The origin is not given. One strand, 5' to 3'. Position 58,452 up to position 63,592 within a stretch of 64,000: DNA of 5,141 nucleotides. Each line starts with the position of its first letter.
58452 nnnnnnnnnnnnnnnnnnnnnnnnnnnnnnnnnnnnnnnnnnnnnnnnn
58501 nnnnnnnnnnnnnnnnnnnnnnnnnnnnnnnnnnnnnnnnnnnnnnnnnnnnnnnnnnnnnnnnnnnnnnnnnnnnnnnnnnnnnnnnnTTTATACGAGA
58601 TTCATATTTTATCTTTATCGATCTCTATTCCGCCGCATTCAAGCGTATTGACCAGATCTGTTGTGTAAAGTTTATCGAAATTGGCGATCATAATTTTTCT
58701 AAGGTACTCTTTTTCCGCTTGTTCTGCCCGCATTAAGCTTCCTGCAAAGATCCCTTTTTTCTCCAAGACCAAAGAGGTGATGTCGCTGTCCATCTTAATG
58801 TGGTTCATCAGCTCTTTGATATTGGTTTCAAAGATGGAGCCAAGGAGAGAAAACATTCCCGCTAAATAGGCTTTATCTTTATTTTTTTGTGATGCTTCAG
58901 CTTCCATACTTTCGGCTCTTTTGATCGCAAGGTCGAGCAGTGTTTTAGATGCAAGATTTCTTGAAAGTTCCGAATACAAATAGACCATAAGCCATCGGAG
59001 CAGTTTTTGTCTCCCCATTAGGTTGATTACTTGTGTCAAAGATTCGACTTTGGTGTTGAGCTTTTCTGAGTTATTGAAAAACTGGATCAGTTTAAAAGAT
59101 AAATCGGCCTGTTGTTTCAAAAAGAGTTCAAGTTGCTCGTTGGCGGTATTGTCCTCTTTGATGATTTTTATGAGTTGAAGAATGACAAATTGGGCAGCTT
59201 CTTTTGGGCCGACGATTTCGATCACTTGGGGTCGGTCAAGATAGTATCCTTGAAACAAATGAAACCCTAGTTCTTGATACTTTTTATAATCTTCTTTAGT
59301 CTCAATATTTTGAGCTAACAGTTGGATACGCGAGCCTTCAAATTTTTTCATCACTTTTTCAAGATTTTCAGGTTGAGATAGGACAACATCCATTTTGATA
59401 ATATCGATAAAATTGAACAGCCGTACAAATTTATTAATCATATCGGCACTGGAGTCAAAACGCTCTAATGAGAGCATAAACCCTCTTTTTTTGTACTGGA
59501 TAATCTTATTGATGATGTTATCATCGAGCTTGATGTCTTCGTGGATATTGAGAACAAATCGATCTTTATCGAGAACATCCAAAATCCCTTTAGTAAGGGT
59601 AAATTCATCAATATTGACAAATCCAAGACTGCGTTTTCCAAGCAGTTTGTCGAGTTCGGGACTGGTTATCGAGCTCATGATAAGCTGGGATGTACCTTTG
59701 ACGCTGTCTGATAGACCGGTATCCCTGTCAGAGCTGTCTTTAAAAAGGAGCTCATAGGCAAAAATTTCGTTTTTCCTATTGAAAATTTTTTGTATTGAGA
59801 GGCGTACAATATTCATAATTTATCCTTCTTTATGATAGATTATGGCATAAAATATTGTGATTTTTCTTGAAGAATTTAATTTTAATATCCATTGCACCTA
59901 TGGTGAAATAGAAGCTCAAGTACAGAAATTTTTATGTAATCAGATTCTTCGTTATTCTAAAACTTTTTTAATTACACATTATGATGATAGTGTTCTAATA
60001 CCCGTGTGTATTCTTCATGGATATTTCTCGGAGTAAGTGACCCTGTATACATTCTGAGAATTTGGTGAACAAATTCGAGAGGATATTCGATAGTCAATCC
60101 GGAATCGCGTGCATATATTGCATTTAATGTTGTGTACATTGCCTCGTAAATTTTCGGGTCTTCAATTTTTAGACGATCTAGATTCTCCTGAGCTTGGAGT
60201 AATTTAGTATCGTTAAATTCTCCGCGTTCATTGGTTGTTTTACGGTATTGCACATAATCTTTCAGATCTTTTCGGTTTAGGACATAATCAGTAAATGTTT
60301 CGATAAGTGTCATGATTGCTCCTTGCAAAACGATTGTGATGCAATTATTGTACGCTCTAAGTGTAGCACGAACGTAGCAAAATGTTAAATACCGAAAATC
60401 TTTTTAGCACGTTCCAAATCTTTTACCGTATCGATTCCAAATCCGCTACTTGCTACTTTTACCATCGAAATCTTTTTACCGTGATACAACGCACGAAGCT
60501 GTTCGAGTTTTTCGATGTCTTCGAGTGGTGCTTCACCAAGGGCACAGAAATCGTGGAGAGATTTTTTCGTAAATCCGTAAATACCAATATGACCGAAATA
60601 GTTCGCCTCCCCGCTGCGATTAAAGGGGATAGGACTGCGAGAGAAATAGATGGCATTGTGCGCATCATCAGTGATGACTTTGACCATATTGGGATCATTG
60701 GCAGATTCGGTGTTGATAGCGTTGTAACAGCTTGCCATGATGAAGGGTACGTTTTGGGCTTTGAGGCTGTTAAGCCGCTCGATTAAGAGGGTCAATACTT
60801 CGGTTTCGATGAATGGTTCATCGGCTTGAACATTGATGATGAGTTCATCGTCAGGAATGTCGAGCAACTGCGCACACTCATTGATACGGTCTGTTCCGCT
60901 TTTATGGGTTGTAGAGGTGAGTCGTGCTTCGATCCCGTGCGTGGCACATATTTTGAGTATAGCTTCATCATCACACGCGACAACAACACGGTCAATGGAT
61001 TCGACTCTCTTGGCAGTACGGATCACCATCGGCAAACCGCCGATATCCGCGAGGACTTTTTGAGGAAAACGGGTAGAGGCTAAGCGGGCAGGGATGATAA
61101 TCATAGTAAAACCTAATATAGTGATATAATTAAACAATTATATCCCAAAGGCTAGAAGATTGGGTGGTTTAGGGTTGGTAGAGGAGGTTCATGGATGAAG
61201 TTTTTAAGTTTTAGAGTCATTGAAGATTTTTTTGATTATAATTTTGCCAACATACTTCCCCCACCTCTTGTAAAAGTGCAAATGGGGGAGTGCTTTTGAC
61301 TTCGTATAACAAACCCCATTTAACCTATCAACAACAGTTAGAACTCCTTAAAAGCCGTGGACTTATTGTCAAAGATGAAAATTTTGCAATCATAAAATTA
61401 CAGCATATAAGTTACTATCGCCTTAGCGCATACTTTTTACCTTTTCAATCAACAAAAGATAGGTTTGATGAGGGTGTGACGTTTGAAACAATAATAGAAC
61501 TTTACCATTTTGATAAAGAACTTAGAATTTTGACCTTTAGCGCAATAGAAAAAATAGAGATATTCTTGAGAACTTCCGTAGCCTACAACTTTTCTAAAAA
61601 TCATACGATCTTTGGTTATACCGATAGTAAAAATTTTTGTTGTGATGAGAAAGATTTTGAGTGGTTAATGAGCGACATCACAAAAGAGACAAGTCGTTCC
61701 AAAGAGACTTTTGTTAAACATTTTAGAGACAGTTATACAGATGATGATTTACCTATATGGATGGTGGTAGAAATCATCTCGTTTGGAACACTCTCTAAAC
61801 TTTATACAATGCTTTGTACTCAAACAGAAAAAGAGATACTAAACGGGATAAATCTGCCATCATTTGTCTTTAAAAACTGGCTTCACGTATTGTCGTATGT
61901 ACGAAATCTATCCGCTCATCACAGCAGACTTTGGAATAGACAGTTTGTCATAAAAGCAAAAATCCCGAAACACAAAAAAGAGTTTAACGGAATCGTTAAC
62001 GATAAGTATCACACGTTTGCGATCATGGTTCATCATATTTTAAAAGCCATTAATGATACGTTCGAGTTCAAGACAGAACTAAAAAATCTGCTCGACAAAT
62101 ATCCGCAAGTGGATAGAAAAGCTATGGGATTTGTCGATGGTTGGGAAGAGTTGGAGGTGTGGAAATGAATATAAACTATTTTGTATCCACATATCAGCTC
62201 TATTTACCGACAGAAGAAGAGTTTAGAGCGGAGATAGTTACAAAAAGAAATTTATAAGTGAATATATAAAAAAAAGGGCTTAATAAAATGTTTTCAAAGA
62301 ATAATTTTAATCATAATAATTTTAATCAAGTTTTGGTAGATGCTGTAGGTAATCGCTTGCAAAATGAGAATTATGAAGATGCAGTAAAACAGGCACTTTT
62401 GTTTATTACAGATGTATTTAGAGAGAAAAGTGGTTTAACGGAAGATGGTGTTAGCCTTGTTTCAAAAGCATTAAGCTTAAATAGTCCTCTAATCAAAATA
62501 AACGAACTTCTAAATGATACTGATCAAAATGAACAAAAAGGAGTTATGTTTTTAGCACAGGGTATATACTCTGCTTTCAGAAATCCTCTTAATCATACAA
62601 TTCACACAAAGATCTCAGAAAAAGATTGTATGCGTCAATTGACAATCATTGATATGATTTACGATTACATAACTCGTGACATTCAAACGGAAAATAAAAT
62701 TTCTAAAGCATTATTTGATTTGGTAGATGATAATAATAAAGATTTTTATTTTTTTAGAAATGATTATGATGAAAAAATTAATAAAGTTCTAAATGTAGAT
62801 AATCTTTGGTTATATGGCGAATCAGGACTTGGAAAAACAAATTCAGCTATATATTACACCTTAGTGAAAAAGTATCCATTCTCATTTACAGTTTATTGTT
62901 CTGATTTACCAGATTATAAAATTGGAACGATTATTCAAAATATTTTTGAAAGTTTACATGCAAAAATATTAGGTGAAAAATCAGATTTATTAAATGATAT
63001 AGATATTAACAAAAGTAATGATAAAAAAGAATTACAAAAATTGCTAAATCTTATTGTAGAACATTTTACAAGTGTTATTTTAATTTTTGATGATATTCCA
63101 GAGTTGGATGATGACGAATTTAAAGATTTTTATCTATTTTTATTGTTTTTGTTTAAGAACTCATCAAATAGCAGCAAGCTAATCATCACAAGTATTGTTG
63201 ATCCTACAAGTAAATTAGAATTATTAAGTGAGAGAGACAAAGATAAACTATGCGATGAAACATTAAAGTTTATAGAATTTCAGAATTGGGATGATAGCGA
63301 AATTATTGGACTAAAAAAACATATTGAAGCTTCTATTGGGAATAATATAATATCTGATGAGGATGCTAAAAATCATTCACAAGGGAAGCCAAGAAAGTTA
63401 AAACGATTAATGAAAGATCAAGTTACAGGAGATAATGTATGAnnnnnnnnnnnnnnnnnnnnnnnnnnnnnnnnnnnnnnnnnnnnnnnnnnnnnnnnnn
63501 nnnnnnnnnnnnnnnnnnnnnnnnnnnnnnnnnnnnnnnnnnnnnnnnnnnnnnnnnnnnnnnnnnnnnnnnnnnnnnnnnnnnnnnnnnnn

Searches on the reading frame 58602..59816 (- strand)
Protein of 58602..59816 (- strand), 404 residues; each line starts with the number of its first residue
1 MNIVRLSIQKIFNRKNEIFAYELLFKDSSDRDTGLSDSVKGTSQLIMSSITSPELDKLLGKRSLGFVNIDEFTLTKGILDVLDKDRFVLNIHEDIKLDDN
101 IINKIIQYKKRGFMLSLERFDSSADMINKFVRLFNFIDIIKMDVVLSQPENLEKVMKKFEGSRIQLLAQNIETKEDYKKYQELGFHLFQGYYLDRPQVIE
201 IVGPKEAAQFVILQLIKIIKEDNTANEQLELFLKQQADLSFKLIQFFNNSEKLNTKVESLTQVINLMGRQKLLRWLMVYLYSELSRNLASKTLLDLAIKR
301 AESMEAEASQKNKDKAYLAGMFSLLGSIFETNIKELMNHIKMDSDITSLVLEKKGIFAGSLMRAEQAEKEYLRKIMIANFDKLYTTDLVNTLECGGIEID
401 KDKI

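Call 7: search_protein_families(library=pfam, proteins=[window:58602-59816:-])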
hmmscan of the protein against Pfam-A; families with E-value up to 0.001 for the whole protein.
window:58602-59816:- (404 aa): 1 family
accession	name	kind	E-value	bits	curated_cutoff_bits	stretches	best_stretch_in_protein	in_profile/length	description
PF00563.25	EAL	-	1.5e-08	34.8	31.3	1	82-196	114-236/236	EAL domain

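Call 26: search_protein_families(library=ncbifam, proteins=[window:58602-59816:-], max_evalue=0.01)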
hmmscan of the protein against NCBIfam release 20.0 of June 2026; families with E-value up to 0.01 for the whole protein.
window:58602-59816:- (404 aa): 1 family
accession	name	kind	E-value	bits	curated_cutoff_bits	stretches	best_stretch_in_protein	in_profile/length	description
NF052265.1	EAL_dom_RimA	equivalog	7.4e-05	22.1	430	1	86-200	115-237/248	S6 modification regulatory phosphodiesterase RimA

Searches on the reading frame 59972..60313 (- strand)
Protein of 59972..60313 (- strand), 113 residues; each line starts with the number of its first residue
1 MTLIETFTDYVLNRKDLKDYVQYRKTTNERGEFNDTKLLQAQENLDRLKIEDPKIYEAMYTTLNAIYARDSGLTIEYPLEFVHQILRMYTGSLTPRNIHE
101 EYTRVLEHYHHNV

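Call 7: search_protein_families(library=pfam, proteins=[window:59972-60313:-])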
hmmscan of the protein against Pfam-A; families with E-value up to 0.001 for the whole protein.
window:59972-60313:- (113 aa): 0 families

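Call 18: find_related_loci(query=window:59972-60313:-, collection=genome_contigs, flank=4000)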
Query window:59972-60313:- (113 aa) in genome_contigs; peptide patterns used: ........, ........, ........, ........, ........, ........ (x = any residue, [..] = any of these).
169 stretches matched a pattern; 51 encode a relative of the query (tblastn E <= 1e-3); 50 distinct loci.
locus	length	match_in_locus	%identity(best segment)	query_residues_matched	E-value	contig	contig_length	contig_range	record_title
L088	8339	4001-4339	88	1-113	3e-67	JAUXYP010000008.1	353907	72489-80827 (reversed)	MAG: Sulfuricurvum sp. isolate C18_concoct.bin.190 C18_k141_459319, whole genome shotgun sequence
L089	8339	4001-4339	85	1-113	6e-64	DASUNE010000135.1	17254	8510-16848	MAG TPA_asm: Sulfuricurvum sp. isolate SMAG_U1591 k141_1519581, whole genome shotgun sequence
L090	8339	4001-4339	84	1-113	9e-64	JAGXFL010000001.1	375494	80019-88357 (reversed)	MAG: Sulfuricurvum sp. isolate LH_M14 k141_115143, whole genome shotgun sequence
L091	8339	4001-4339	74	1-113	2e-56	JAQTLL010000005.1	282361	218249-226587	MAG: Sulfuricurvum sp. isolate STA_16 NODE_68_length_282361_cov_232.397581_Sandtown_A, whole genome shotgun sequence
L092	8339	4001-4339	75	1-113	4e-56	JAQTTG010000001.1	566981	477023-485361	MAG: Sulfuricurvum sp. isolate STB_35 NODE_22_length_566981_cov_21.525365_Sandtown_B, whole genome shotgun sequence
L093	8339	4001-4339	70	1-113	1e-54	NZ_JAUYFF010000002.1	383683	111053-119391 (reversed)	MAG: Sulfuricurvum sp. isolate C21_maxbin.008 C21_k141_60300, whole genome shotgun sequence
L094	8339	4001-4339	72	1-113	1e-54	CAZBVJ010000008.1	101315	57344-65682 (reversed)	MAG TPA_asm: uncultured Sulfuricurvum sp. isolate SRP220891_co2_447 genome assembly, contig: NODE_227_length_101315_cov_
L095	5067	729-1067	69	1-113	6e-54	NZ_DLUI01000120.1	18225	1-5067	MAG: Sulfuricurvum kujiense isolate UBA12443 contig_18883, whole genome shotgun sequence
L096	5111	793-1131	72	1-113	1e-53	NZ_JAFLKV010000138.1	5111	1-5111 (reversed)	MAG: Sulfuricurvum sp. isolate LaCa_MAG_14 c_000000019374, whole genome shotgun sequence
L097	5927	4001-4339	69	1-113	2e-53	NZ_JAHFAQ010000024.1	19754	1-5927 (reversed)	MAG: Sulfuricurvum sp. isolate nzgw179 NODE_827_length_19755_cov_3.171285, whole genome shotgun sequence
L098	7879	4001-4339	70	1-113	3e-53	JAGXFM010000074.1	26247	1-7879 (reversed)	MAG: Sulfuricurvum sp. isolate LH_M15 k141_1348027, whole genome shotgun sequence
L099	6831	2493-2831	72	1-113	2e-53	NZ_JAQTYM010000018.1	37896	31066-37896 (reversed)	MAG: Sulfuricurvum sp. isolate STC_37 NODE_2145_length_37896_cov_28.275543_Sandtown_C, whole genome shotgun sequence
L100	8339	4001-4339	70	1-113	2e-53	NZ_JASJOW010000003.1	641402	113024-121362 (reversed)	MAG: Sulfuricurvum sp. isolate MAG_142 NODE_2_length_641402_cov_88.431420, whole genome shotgun sequence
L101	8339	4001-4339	70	1-113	7e-53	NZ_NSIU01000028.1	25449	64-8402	MAG: Sulfuricurvum sp. PD_MW2 NODE_167_length_25449_cov_53.1327_ID_1222005, whole genome shotgun sequence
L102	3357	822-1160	69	1-113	3e-53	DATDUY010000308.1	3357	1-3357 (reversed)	MAG TPA_asm: Sulfuricurvum sp. isolate SMAG_U8070 k141_293347, whole genome shotgun sequence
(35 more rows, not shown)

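Call 26: search_protein_families(library=ncbifam, proteins=[window:59972-60313:-], max_evalue=0.01)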
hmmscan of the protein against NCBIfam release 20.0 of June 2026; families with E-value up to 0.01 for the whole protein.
window:59972-60313:- (113 aa): 0 families

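Call 29: find_homologous_proteins(query=window:59972-60313:-)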
Query window:59972-60313:- (113 aa): 106 proteins with E <= 0.001 among 108 candidates.
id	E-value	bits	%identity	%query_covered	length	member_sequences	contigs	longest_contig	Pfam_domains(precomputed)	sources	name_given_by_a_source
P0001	5.6e-66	237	95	100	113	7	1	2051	-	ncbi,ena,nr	ncbi:MAG TPA: hypothetical protein VFX66_00955 [Sulfuricurvum sp.]|nr:hypothetical protein [Sulfuric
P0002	1.3e-60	220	89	100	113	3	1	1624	-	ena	-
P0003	2.3e-60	219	88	100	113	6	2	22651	-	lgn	-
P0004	3.8e-58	212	85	100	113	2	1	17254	-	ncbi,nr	ncbi:MAG TPA: hypothetical protein VFX68_06200 [Sulfuricurvum sp.]|nr:hypothetical protein [Sulfuric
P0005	2.6e-54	200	78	100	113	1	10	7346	-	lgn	-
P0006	8.8e-53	195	79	100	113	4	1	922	-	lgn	-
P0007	2.4e-50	187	74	100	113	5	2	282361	-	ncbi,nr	ncbi:MAG: hypothetical protein PHQ22_09305 [Sulfuricurvum sp.]|nr:hypothetical protein [Sulfuricurvu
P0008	3.5e-50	186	76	100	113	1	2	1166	-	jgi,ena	jgi:hypothetical protein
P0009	1.1e-49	185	74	100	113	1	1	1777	-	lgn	-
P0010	1.4e-49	184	75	100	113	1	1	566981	-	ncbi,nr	ncbi:MAG: hypothetical protein PHO27_02630 [Sulfuricurvum sp.]|nr:hypothetical protein [Sulfuricurvu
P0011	2.3e-49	184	74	100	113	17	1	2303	-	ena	-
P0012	2.5e-49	184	73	100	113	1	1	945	-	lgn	-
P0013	4.9e-49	183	74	100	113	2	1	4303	-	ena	-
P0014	5.0e-49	183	73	100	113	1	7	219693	-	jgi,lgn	-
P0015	5.8e-49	182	72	100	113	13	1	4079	-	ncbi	-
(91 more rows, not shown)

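Call 37: predict_structure(alignment_id=A2)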
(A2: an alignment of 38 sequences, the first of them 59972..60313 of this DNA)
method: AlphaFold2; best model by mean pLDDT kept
length: 113 residues; sequences in the alignment: 38
mean_pLDDT: 87.4   pTM: 0.82
mean pLDDT of the five models: 87.4, 86.7, 86.7, 82.8, 81.8
residues with pLDDT >= 90: 68; 70-90: 34; 50-70: 7; < 50: 4
segments of 3 or more residues with pLDDT < 50: 110-113
pLDDT, mean of each block of 10 residues (from residue 1): 90 96 89 93 97 96 87 81 92 88 69 36
secondary structure, 60 per line:
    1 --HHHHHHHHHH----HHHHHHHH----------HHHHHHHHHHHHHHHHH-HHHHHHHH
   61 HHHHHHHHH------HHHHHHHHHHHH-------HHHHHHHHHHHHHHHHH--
elements in order: H3-12 H17-24 H35-51 H53-69 H76-87 H95-111

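Call 40: fold_search(model_id=the predicted structure, library=pdb)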
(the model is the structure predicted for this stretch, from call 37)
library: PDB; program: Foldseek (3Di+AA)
matches with E <= 10: 104; with E <= 0.001: 0
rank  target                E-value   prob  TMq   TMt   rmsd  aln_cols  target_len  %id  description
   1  2jps_MODEL_1_A        1.5e+00  0.10  0.25  0.26  14.1       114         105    8  NAB2 N-terminal domain (released 2008-03-18)
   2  6p66_B                1.8e+00  0.07  0.21  0.08  17.8       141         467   14  The crystal structure of the XPB complex with Bax1 from Archaeoglobus fulgidus at 3.0 Angstrom resolution (released 2020-06-17)
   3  2im8_B                1.9e+00  0.06  0.21  0.20  13.6       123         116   20  X-Ray Crystal Structure of Protein yppE from Bacillus subtilis. Northeast Structural Genomics Consortium Target SR213. (released 2006-10-17)
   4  6mbd_B                1.9e+00  0.05  0.19  0.16  14.1       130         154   14  Human Mcl-1 in complex with the designed peptide dM1 (released 2019-03-06)
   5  9dis_A                2.0e+00  0.21  0.35  0.34   8.5       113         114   12  Cryo-EM structure of the heme/hemoglobin transporter ChuA, in complex with de novo designed binder H3 (released 2025-05-21)
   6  2pqk_A                2.2e+00  0.07  0.22  0.18  14.7       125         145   15  X-ray crystal structure of human Mcl-1 in complex with Bim BH3 (released 2007-06-19)
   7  3pvs_B                2.4e+00  0.09  0.27  0.10  14.1       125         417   11  Structure and biochemical activities of Escherichia coli MgsA (released 2011-02-02)
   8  5whh_A                2.8e+00  0.06  0.21  0.17  13.2       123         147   12  Crystal Structure of Bcl-2-related protein A1 in complex with stapled peptide (AQ7)T(0EH)LRRFGD(MK8)INFRQ(NH2) (released 2018-01-17)
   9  3kj1_A                2.8e+00  0.04  0.18  0.15  14.0       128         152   14  Mcl-1 in complex with Bim BH3 mutant I2dA (released 2010-02-16)
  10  9gip                  3.1e+00  0.08  0.25  0.20  13.4       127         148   12  BFL1 covalently bound to inhibitor compound 7 (released 2024-12-18)
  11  6kkn                  3.3e+00  0.09  0.29  0.13  12.4       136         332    7  Crystal structure of RuBisCO accumulation factor Raf1 from Anabaena sp. PCC 7120 (released 2020-05-13)
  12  2voh_A                3.3e+00  0.05  0.20  0.18  13.1       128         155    9  Structure of mouse A1 bound to the Bak BH3-domain (released 2008-03-04)
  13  6mbd_A                3.6e+00  0.03  0.20  0.16  15.6       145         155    9  Human Mcl-1 in complex with the designed peptide dM1 (released 2019-03-06)
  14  9k5p_C                3.8e+00  0.16  0.36  0.43   9.0       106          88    8  Crystal structure of designed zinc-induced homotrimer C3-Zn2-HEHE-19 (released 2025-10-22)
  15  3pvs_D                3.8e+00  0.08  0.29  0.10  14.2       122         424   11  Structure and biochemical activities of Escherichia coli MgsA (released 2011-02-02)
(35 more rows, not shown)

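Call 75: search_protein_representatives(alignment_id=A2)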
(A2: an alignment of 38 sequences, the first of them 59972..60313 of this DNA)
Query: 38 sequences, 113 profile positions. Proteins with E-value up to 0.001 (for the whole library): 20; up to 1e-10: 16; up to 1e-30: 6. The best 20 are listed.
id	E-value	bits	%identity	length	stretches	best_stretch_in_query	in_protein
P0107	4.3e-42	159.0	-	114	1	1-112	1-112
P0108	3.6e-39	149.6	-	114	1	1-113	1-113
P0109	2.1e-37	143.8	-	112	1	1-113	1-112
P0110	5.0e-37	142.7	-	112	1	3-111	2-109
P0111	1.9e-36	140.8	-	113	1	1-112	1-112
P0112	2.2e-31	124.5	-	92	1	6-93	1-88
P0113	9.0e-29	116.1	-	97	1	1-68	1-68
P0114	1.8e-24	102.2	-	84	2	1-61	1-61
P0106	1.6e-23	99.1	-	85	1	1-57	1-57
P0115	7.1e-19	84.2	-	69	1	45-113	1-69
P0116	2.8e-14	69.4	-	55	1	59-113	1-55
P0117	4.8e-14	68.6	-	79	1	3-57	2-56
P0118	2.4e-13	66.3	-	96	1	12-67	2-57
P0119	8.6e-12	61.4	-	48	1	1-45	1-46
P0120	3.4e-11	59.4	-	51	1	1-44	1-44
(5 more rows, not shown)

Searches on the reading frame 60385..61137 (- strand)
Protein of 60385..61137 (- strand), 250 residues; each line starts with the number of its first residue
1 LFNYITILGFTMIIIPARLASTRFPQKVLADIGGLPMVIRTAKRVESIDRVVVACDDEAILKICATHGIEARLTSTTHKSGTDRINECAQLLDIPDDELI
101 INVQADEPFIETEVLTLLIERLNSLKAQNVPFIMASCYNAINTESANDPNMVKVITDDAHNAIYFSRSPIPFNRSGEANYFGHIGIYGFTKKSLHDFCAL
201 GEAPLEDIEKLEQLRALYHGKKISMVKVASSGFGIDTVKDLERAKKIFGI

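Call 7: search_protein_families(library=pfam, proteins=[window:60385-61137:-])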
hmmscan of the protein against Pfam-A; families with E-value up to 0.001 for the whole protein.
window:60385-61137:- (250 aa): 2 families
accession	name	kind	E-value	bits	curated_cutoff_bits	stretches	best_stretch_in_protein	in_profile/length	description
PF02348.25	CTP_transf_3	-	1.1e-54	185.9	22.6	1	12-223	1-217/217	Cytidylyltransferase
PF12804.13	NTP_transf_3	-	7.4e-07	29.9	27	1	26-126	15-115/160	MobA-like NTP transferase domain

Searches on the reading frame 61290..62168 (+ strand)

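Call 7: search_protein_families(library=pfam, proteins=[window:61290-62168:+])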
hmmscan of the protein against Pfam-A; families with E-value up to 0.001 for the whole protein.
window:61290-62168:+ (292 aa): 1 family
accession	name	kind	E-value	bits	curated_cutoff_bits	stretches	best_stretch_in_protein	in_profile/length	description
PF07751.16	Abi_2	-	4e-59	200.5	25.6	1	37-216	3-184/184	Abi-like protein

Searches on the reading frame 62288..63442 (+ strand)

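Call 7: search_protein_families(library=pfam, proteins=[window:62288-63442:+])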
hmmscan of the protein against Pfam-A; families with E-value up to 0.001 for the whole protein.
window:62288-63442:+ (384 aa): 3 families
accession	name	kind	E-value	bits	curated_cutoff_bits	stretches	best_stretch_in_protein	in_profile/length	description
PF09509.15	Hypoth_Ymh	-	1.7e-28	99.3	25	1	11-124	2-115/119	Protein of unknown function (Hypoth_ymh)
PF13401.12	AAA_22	-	3.6e-05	24.5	27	1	174-291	9-111/130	AAA domain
PF24883.2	NPHP3_N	-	5.9e-05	23.8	24.8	1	171-302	23-163/164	Nephrocystin 3, N-terminal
